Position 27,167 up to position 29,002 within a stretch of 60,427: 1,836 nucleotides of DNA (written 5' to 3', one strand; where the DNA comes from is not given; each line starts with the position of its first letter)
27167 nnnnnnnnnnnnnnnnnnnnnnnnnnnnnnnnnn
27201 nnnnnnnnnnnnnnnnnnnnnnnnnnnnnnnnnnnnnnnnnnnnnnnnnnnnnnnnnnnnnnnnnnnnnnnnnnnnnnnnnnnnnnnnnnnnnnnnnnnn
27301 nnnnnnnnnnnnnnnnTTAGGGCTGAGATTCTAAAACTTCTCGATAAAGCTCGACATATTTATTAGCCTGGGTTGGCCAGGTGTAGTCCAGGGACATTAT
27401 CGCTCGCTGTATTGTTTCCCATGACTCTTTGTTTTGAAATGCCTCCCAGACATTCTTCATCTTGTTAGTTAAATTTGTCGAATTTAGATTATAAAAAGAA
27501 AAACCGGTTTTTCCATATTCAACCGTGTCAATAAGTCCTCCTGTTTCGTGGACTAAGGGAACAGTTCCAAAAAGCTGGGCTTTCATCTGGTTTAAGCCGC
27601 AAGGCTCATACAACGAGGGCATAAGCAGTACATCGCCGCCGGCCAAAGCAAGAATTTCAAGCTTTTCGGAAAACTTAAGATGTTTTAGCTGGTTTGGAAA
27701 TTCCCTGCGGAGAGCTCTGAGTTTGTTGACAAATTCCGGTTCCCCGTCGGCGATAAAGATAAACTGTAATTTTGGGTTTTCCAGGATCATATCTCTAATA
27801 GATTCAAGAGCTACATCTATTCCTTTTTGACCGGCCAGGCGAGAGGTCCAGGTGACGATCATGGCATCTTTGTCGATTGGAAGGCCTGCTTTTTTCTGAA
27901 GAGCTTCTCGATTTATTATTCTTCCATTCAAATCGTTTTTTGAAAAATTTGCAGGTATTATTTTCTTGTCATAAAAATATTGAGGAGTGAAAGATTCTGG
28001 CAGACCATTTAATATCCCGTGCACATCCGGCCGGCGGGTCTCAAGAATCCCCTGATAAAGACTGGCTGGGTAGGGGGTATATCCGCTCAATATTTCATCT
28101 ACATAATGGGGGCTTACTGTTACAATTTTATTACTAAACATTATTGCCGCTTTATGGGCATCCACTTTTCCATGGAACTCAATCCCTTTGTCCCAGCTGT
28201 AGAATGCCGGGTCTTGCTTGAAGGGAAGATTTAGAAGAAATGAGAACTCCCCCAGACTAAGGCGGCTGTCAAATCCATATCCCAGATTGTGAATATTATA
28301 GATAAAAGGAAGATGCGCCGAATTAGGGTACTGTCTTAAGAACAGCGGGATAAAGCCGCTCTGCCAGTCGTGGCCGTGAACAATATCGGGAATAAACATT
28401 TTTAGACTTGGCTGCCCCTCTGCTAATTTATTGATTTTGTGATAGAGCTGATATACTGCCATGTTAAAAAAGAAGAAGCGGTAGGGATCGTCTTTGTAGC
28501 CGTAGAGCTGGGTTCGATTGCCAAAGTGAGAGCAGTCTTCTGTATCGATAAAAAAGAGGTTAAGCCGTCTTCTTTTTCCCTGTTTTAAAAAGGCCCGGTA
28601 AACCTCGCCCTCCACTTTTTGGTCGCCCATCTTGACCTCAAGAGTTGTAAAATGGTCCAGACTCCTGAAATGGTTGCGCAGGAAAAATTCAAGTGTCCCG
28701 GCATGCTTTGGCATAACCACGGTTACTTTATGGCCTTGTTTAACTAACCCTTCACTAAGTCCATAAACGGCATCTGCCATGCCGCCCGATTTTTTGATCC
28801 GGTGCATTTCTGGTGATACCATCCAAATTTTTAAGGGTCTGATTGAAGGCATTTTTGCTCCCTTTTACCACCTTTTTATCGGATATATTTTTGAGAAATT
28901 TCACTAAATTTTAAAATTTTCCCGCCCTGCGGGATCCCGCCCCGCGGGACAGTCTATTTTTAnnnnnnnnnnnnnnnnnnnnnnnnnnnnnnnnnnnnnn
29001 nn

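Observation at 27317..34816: Giant dikinase-like protein with degenerate Nudix fold sandwiched between two glycogen-synthase paralogs: candidate bacterial glucan,water-dikinase-like system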

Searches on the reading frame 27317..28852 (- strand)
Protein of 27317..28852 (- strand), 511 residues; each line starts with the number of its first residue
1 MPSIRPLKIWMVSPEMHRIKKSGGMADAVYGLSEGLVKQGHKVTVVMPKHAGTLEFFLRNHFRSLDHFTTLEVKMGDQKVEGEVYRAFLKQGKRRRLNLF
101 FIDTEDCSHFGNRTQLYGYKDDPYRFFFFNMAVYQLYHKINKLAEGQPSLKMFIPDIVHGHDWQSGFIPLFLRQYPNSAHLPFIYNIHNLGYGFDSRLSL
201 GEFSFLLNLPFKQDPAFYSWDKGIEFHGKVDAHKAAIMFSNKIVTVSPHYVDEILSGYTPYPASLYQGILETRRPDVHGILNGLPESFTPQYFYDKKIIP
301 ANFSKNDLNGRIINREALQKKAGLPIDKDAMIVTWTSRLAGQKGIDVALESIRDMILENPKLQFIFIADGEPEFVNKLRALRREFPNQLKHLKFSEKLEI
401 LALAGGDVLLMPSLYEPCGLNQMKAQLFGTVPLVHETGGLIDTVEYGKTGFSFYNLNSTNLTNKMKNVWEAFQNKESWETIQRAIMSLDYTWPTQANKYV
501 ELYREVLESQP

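Call 6: search_protein_families(library=pfam, proteins=[window:27317-28852:-], max_evalue=0.01)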
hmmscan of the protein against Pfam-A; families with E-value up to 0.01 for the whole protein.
window:27317-28852:- (511 aa): 5 families
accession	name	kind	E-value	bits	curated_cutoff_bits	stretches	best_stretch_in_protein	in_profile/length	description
PF08323.17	Glyco_transf_5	-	1.4e-48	166.1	22.7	1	8-258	1-228/239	Starch synthase catalytic domain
PF00534.26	Glycos_transf_1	-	2e-15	57.2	26.4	1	321-469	6-156/172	Glycosyl transferases group 1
PF13692.12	Glyco_trans_1_4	-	6.7e-11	43.1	27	1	332-469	3-140/142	Glycosyl transferases group 1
PF13439.12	Glyco_transf_4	-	9.9e-09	35.9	28.5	1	23-57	2-36/170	Glycosyltransferase Family 4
PF13579.12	Glyco_trans_4_4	-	3.6e-07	31.1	29.7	0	155-192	72-106/158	Glycosyl transferase 4-like domain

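Call 8: search_protein_families(library=ncbifam, proteins=[window:27317-28852:-], max_evalue=0.01)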
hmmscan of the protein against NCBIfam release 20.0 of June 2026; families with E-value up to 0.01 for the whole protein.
window:27317-28852:- (511 aa): 25 families
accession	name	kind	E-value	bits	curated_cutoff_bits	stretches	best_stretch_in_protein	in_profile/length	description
TIGR02095.1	glgA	subfamily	2.3e-104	349.7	328.45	1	8-505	2-476/477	glycogen/starch synthase, ADP-glucose type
NF001898.0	PRK00654.1-1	equivalog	2.3e-92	310.1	603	1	8-507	2-476/477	glycogen synthase GlgA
NF001899.0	PRK00654.1-2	equivalog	1.2e-82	277.9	459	1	8-507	2-476/478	glycogen synthase GlgA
NF001903.0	PRK00654.2-2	equivalog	1.5e-81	274.5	616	1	7-508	1-480/482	glycogen synthase GlgA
NF001900.0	PRK00654.1-3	equivalog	2.2e-76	257.2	509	1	8-509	2-457/481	glycogen synthase GlgA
NF001905.0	PRK00654.2-4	subfamily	3e-70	237.2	560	1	7-506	1-486/489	glycogen synthase GlgA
NF010699.0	PRK14099.1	equivalog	9.7e-70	235.4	762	1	6-509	3-482/485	glycogen synthase GlgA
NF001901.0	PRK00654.1-5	equivalog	2e-66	224.5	649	1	138-509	140-494/502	glycogen synthase GlgA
NF001902.0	PRK00654.2-1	equivalog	1.1e-63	215.6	845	1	12-506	6-489/492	glycogen synthase GlgA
NF001906.0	PRK00654.2-5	equivalog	3.7e-49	168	870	1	6-507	5-484/485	glycogen synthase GlgA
NF001904.0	PRK00654.2-3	equivalog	3e-47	161.4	577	1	8-506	2-474/475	glycogen synthase GlgA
NF010698.0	PRK14098.1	equivalog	9.7e-47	159.7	754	1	8-508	7-488/489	starch synthase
NF038295.1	EPS_HpsP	equivalog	3.7e-12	46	550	1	319-506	196-387/388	hormogonium polysaccharide biosynthesis glycosyltransferase HpsP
TIGR03449.1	mycothiol_MshA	equivalog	2.6e-10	39.8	462.5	1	319-507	209-404/406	D-inositol-3-phosphate glycosyltransferase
NF046085.1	XrtY_assoc_Gly1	equivalog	6e-10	38.5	400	1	327-508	206-386/387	XrtY-associated glycosyltransferase XYAG1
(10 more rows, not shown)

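Call 68: search_protein_families(library=padloc, proteins=[window:27317-28852:-], max_evalue=0.001)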
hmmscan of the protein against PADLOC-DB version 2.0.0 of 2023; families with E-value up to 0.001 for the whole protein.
window:27317-28852:- (511 aa): 0 families

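Call 81: find_homologous_proteins(query=window:27317-28852:-, max_evalue=1e-40)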
Query window:27317-28852:- (511 aa): 2999 proteins with E <= 1e-40 among 8000 candidates; the best 120 are listed.
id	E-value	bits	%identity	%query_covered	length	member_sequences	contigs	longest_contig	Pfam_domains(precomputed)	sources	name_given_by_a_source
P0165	0.0e+0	1192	100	100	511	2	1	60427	PF00534.27,PF13579.13,PF08323.18,PF13439.13,PF13692.13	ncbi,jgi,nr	ncbi:MAG: glycogen synthase [Candidatus Saganbacteria bacterium]|nr:glycogen synthase [Candidatus Sa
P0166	8.5e-271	917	76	99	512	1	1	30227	PF00534.27,PF13579.13,PF08323.18,PF13439.13,PF13692.13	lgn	-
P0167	1.7e-211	722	62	100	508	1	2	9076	PF00534.27,PF13579.13,PF08323.18,PF13439.13,PF13692.13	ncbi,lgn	-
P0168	1.7e-201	689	59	99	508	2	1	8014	PF00534.27,PF13579.13,PF08323.18,PF13439.13,PF13692.13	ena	-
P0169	1.2e-179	617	53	99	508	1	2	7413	PF00534.27,PF13579.13,PF08323.18,PF13439.13,PF13692.13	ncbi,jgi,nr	ncbi:MAG: glycogen synthase [Candidatus Saganbacteria bacterium]|nr:glycogen synthase [Candidatus Sa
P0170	1.2e-174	600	54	99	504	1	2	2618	PF00534.27,PF13579.13,PF08323.18,PF13439.13,PF13692.13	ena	-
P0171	1.0e-161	557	51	99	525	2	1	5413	PF00534.27,PF13579.13,PF08323.18,PF13439.13,PF13692.13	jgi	jgi:starch synthase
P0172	5.1e-160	552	50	98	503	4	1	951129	PF00534.27,PF13579.13,PF08323.18,PF13439.13,PF13692.13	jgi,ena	-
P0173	1.4e-152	527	49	97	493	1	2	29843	PF00534.27,PF13579.13,PF08323.18,PF13439.13,PF13692.13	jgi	jgi:starch synthase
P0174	4.2e-152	526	46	99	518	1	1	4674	PF00534.27,PF13579.13,PF08323.18,PF13439.13,PF13692.13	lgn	-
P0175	1.2e-116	409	42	98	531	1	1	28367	PF00534.27,PF13579.13,PF08323.18,PF13439.13,PF13692.13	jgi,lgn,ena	jgi:starch synthase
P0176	1.9e-116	408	42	99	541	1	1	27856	PF00534.27,PF13579.13,PF08323.18,PF13439.13,PF13692.13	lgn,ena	-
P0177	8.0e-113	396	41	97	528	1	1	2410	PF00534.27,PF13579.13,PF08323.18,PF13439.13,PF13692.13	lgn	-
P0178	2.4e-112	394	41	97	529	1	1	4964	PF00534.27,PF13579.13,PF08323.18,PF13439.13,PF13692.13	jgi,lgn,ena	-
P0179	1.8e-110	388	57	58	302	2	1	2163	PF00534.27,PF08323.18,PF13692.13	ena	-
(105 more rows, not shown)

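Call 82: find_encoding_contigs(protein=P0166, flank=10000, max_places=2)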
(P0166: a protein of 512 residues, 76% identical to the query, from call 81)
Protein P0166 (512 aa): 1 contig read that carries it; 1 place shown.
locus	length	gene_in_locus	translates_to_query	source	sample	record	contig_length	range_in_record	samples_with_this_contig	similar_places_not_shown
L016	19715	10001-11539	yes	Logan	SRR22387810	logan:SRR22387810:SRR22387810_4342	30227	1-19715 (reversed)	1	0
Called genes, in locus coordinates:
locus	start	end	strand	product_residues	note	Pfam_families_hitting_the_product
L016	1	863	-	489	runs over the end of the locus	PF00069:Pkinase, PF07714:PK_Tyr_Ser-Thr, PF03109:ABC1 (weak)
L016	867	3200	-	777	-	-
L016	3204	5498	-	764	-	PF00041:fn3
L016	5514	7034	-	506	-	PF06739:SBBP (faint)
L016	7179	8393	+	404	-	PF13173:AAA_14, PF13635:DUF4143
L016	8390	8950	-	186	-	PF00908:dTDP_sugar_isom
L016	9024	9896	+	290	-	PF01634:HisG, PF08029:HisG_C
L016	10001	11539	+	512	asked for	PF08323:Glyco_transf_5, PF13439:Glyco_transf_4 (faint), PF13579:Glyco_trans_4_4 (faint), PF00534:Glycos_transf_1, PF13692:Glyco_trans_1_4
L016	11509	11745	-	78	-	PF00550:PP-binding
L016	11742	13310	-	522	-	PF00501:AMP-binding, PF13193:AMP-binding_C (weak)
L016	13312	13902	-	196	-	PF04893:Yip1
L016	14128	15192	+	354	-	-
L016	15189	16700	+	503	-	PF23023:Anti-Pycsar_Apyc1 (weak), PF00753:Lactamase_B (faint), PF12706:Lactamase_B_2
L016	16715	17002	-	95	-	PF13635:DUF4143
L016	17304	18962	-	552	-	PF14531:Kinase-like (faint), PF00069:Pkinase, PF03109:ABC1 (weak), PF07714:PK_Tyr_Ser-Thr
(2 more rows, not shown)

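Call 83: find_encoding_contigs(protein=P0172, flank=10000, max_places=2)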
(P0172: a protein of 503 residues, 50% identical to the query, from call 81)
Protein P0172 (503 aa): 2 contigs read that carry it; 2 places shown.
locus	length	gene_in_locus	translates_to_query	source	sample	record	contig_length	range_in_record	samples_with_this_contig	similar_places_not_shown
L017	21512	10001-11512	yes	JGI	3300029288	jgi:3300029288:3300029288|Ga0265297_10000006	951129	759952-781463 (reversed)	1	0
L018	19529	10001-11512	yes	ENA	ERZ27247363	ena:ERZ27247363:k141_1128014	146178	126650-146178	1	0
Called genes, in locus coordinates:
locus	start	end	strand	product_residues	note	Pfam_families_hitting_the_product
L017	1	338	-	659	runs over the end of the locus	-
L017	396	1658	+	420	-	PF05221:AdoHcyase, PF02826:2-Hacid_dh_C (weak), PF00670:AdoHcyase_NAD, PF07991:KARI_N (weak)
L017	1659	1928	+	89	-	PF18910:DUF5665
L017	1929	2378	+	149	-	PF01252:Peptidase_A8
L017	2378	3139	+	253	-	PF01790:LGT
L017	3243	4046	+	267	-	PF00849:PseudoU_synth_2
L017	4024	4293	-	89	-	-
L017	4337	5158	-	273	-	PF00491:Arginase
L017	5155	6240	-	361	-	PF01916:DS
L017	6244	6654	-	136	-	PF02675:AdoMet_dc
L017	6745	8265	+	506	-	PF00575:S1, PF13509:S1_2 (faint), PF21710:Spt6_S1 (faint), PF23459:S1_RRP5 (faint), PF24685:OB_RRP5_4th (faint), PF00575:S1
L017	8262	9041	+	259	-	PF00215:OMPdecase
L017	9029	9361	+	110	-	PF14489:QueF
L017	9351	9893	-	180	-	PF01966:HD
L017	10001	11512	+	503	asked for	PF08323:Glyco_transf_5, PF13579:Glyco_trans_4_4 (faint), PF13439:Glyco_transf_4 (weak), PF00534:Glycos_transf_1, PF13692:Glyco_trans_1_4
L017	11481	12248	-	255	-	PF00290:Trp_syntA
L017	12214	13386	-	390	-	PF00291:PALP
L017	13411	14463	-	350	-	PF00069:Pkinase, PF01636:APH (faint)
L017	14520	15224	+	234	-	-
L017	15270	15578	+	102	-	PF00376:MerR, PF13411:MerR_1, PF13591:MerR_2 (weak)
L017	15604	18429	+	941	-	PF02861:Clp_N, PF23569:NBD_SMAX1 (weak), PF00004:AAA, PF17871:AAA_lid_9, PF00004:AAA, PF07724:AAA_2, PF07728:AAA_5, PF10431:ClpB_D2-small, +6 more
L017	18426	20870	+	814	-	PF00133:tRNA-synt_1, PF01406:tRNA-synt_1e (faint), PF09334:tRNA-synt_1g, PF13603:tRNA-synt_1_2, PF00133:tRNA-synt_1, PF09334:tRNA-synt_1g, PF08264:Anticodon_1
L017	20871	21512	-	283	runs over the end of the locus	PF08308:PEGA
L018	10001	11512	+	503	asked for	PF08323:Glyco_transf_5, PF13579:Glyco_trans_4_4 (faint), PF13439:Glyco_transf_4 (weak), PF00534:Glycos_transf_1, PF13692:Glyco_trans_1_4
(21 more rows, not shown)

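Call 84: find_encoding_contigs(protein=P0173, flank=10000, max_places=2)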
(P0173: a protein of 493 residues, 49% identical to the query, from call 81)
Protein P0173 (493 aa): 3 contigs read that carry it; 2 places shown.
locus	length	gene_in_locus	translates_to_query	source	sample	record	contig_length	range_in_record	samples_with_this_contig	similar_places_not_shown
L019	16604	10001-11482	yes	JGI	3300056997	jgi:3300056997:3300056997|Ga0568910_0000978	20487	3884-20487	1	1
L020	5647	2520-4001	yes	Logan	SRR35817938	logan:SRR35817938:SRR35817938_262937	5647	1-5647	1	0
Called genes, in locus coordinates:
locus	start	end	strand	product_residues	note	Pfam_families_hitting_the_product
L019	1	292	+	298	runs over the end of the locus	PF01795:Methyltransf_5, PF06962:rRNA_methylase (faint)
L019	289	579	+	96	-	PF04977:DivIC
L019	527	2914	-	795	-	PF25145:NfeD1b_N (faint), PF01343:Peptidase_S49, PF01972:SDH_protease, PF01343:Peptidase_S49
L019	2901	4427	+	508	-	PF00749:tRNA-synt_1c, PF19269:Anticodon_2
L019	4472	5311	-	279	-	PF00491:Arginase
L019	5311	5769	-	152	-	PF02675:AdoMet_dc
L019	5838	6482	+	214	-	PF01135:PCMT, PF00398:RrnaAD, PF13649:Methyltransf_25 (weak), PF13847:Methyltransf_31 (weak), PF08241:Methyltransf_11 (faint)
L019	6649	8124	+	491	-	PF21710:Spt6_S1 (faint), PF00575:S1, PF13509:S1_2 (faint), PF23459:S1_RRP5 (faint), PF24685:OB_RRP5_4th (faint), PF00575:S1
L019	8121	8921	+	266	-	PF00215:OMPdecase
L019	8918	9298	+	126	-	PF14489:QueF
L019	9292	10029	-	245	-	PF01966:HD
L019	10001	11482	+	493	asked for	PF08323:Glyco_transf_5, PF13579:Glyco_trans_4_4 (weak), PF13439:Glyco_transf_4 (weak), PF00534:Glycos_transf_1, PF13692:Glyco_trans_1_4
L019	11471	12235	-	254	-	PF00290:Trp_syntA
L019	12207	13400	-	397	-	PF00291:PALP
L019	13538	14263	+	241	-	-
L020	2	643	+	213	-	?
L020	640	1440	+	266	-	PF00215:OMPdecase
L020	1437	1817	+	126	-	PF14489:QueF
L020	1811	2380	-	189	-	PF01966:HD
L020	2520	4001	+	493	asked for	PF08323:Glyco_transf_5, PF13579:Glyco_trans_4_4 (weak), PF13439:Glyco_transf_4 (weak), PF00534:Glycos_transf_1, PF13692:Glyco_trans_1_4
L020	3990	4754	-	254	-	PF00290:Trp_syntA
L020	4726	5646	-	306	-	?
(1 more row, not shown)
